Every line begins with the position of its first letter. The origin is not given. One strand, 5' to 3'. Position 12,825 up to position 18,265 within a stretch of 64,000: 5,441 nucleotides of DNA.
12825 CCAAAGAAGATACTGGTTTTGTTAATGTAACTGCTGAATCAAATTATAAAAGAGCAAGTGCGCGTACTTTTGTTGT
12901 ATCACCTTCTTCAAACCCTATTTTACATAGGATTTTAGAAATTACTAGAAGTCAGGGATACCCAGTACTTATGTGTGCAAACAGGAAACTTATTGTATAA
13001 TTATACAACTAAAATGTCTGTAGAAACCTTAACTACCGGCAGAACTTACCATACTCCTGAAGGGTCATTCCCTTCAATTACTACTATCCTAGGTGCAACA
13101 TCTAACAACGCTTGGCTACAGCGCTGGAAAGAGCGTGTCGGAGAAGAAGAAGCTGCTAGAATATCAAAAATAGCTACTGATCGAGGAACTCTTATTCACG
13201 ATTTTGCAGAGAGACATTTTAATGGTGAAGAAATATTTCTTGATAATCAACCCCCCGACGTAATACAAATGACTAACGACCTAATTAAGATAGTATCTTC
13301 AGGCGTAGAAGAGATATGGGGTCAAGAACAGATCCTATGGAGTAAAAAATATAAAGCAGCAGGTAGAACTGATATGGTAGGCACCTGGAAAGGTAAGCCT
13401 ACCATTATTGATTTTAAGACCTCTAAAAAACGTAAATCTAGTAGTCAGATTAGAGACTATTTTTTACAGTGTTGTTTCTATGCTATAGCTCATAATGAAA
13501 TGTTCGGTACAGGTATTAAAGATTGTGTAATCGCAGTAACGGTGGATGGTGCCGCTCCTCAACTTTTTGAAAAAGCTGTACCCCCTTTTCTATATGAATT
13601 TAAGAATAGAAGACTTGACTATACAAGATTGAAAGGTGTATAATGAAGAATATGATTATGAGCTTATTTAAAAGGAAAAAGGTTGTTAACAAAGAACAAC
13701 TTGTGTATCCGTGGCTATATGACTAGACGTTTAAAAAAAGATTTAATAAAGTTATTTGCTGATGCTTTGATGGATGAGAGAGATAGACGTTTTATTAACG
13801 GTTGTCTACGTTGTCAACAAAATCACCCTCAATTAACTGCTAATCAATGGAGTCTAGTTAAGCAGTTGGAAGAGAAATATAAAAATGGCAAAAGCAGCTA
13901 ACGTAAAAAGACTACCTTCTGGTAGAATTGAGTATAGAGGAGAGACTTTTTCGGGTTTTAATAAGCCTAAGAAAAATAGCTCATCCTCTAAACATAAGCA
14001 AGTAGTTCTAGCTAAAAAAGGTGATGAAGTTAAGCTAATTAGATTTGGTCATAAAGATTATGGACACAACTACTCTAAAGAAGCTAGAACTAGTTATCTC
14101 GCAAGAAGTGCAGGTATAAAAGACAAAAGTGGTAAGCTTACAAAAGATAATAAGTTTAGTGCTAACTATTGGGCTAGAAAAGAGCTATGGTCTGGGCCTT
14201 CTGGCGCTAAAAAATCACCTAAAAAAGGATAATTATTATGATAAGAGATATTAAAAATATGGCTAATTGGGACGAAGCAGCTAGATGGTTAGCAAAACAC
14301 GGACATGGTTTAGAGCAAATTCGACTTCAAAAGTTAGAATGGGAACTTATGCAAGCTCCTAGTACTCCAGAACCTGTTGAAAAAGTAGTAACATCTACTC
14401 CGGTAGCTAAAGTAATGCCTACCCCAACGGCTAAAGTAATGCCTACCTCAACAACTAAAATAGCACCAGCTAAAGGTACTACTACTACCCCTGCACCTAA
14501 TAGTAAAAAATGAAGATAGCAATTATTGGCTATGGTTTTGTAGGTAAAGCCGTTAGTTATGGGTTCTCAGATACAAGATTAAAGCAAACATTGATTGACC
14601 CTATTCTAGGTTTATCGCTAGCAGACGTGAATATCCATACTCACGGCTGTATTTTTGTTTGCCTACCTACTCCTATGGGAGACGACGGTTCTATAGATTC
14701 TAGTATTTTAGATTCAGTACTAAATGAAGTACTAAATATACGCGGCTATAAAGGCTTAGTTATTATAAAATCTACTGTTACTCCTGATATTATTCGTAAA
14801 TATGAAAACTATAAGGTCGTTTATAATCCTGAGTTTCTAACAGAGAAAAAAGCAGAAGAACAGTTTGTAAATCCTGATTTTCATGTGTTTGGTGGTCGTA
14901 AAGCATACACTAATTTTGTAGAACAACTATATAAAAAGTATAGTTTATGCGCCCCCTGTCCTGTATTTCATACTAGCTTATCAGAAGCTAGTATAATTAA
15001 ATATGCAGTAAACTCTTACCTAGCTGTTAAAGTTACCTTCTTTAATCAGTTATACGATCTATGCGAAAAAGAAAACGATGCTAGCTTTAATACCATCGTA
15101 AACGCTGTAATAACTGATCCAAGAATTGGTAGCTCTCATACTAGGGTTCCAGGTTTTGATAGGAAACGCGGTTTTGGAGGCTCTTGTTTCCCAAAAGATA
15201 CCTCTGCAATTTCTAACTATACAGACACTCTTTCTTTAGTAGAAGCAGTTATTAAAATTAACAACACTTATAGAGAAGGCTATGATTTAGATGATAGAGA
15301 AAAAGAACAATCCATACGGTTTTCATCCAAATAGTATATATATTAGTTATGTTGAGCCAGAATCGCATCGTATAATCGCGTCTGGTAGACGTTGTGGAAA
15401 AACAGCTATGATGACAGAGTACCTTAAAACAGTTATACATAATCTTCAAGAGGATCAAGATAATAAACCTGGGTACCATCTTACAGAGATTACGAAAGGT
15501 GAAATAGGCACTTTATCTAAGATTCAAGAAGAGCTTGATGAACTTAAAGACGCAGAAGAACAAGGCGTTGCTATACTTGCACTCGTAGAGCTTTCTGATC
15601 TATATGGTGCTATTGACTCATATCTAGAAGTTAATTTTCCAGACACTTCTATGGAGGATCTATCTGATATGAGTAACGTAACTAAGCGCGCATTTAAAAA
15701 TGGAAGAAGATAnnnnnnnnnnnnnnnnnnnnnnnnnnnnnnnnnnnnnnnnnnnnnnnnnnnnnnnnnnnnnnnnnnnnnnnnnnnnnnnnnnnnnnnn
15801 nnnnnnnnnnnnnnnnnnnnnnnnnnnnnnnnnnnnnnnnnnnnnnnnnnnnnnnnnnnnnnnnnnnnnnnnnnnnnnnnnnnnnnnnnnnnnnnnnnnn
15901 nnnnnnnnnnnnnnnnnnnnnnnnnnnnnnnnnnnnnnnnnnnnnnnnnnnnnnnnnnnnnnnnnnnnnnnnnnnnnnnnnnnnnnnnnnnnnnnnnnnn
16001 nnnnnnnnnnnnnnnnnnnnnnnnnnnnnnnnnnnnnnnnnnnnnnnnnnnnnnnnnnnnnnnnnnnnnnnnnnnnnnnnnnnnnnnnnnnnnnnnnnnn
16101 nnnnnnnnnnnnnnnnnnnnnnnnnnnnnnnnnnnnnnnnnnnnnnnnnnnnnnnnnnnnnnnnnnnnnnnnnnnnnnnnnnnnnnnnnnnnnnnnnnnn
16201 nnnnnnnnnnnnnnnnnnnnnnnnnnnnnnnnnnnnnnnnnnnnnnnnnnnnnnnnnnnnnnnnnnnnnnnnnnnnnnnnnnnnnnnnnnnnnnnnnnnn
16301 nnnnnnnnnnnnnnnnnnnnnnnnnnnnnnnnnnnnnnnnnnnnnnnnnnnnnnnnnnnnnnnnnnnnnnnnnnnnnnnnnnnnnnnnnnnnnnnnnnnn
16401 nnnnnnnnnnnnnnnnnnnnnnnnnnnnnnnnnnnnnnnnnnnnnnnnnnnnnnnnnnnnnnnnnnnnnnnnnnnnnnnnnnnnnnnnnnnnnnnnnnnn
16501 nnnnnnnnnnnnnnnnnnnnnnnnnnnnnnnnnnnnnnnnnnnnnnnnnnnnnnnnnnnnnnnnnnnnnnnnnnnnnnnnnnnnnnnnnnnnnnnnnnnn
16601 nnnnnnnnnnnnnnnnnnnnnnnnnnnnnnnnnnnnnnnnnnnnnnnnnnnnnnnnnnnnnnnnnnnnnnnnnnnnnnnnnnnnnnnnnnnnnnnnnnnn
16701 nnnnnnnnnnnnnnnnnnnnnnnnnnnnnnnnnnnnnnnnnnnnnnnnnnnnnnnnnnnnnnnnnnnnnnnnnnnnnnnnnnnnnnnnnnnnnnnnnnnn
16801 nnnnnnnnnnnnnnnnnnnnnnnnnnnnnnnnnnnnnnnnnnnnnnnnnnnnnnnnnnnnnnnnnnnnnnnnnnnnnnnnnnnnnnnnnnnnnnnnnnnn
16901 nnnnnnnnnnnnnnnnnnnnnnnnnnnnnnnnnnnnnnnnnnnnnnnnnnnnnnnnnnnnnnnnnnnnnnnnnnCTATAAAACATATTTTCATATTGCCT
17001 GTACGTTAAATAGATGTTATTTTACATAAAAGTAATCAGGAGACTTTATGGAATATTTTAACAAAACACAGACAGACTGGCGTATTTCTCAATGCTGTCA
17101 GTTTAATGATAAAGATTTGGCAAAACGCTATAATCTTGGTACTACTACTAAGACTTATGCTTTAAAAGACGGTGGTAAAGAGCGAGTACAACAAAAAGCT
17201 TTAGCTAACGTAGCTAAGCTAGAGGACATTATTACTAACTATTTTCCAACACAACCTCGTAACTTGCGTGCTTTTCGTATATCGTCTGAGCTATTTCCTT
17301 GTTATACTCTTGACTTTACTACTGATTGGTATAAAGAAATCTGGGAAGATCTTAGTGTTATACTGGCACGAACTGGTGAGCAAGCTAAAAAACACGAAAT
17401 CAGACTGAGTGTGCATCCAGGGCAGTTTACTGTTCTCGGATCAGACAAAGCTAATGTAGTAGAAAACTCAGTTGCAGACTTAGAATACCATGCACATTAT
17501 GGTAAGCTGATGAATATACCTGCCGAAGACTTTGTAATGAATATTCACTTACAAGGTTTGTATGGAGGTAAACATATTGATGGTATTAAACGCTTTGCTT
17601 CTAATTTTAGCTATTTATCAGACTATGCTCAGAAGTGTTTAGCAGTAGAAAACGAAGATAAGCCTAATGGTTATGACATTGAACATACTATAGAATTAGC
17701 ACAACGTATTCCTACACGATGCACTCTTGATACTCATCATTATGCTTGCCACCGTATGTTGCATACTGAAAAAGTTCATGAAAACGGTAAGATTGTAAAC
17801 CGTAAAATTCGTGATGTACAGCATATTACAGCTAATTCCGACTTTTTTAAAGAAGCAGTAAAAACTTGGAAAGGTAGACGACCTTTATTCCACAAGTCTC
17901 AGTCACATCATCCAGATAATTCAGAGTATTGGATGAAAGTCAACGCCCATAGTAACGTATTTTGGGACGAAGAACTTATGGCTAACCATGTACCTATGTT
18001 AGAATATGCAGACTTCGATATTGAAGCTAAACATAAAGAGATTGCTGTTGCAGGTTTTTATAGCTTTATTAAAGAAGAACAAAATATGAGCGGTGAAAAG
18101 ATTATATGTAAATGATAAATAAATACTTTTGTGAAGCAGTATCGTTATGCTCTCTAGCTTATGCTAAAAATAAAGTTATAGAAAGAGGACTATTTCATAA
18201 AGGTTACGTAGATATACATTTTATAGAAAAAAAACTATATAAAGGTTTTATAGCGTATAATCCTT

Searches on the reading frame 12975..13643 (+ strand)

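Call 59: search_protein_families(library=pfam, proteins=[window:12975-13643:+], max_evalue=0.001)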
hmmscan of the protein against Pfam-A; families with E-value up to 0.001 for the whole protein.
window:12975-13643:+ (222 aa): 1 family
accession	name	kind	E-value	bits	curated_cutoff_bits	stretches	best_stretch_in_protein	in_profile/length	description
PF12705.13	PDDEXK_1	-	1.9e-07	31.7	22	1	129-176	125-172/247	PD-(D/E)XK nuclease superfamily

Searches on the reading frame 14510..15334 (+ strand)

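Call 59: search_protein_families(library=pfam, proteins=[window:14510-15334:+], max_evalue=0.001)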
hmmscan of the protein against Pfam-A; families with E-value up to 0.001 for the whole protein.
window:14510-15334:+ (274 aa): 2 families
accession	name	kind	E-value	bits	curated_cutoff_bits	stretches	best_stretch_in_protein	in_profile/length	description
PF00984.24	UDPG_MGDP_dh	-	1.8e-18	66.9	25.4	1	159-252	2-93/94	UDP-glucose/GDP-mannose dehydrogenase family, central domain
PF03721.20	UDPG_MGDP_dh_N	-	2.7e-14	53.6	27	1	44-135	76-181/187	UDP-glucose/GDP-mannose dehydrogenase family, NAD binding domain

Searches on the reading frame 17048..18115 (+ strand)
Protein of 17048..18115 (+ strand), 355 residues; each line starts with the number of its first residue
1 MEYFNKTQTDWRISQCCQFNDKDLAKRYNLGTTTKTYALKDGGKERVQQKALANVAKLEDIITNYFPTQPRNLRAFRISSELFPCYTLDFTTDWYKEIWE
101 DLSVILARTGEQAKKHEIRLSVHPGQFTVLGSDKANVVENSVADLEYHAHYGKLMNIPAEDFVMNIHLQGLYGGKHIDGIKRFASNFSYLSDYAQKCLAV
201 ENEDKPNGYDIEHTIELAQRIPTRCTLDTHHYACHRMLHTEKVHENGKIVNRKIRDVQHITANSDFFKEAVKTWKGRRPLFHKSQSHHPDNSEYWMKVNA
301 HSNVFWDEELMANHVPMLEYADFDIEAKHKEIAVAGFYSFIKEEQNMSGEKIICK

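Call 59: search_protein_families(library=pfam, proteins=[window:17048-18115:+], max_evalue=0.001)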
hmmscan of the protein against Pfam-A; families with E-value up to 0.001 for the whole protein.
window:17048-18115:+ (355 aa): 2 families
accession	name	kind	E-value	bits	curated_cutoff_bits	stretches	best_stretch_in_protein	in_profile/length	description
PF03851.20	UvdE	-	1.5e-35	123.2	24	1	32-247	20-226/275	UV-endonuclease UvdE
PF01261.30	AP_endonuc_2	-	5.3e-07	30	31.1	1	106-260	30-183/249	Xylose isomerase-like TIM barrel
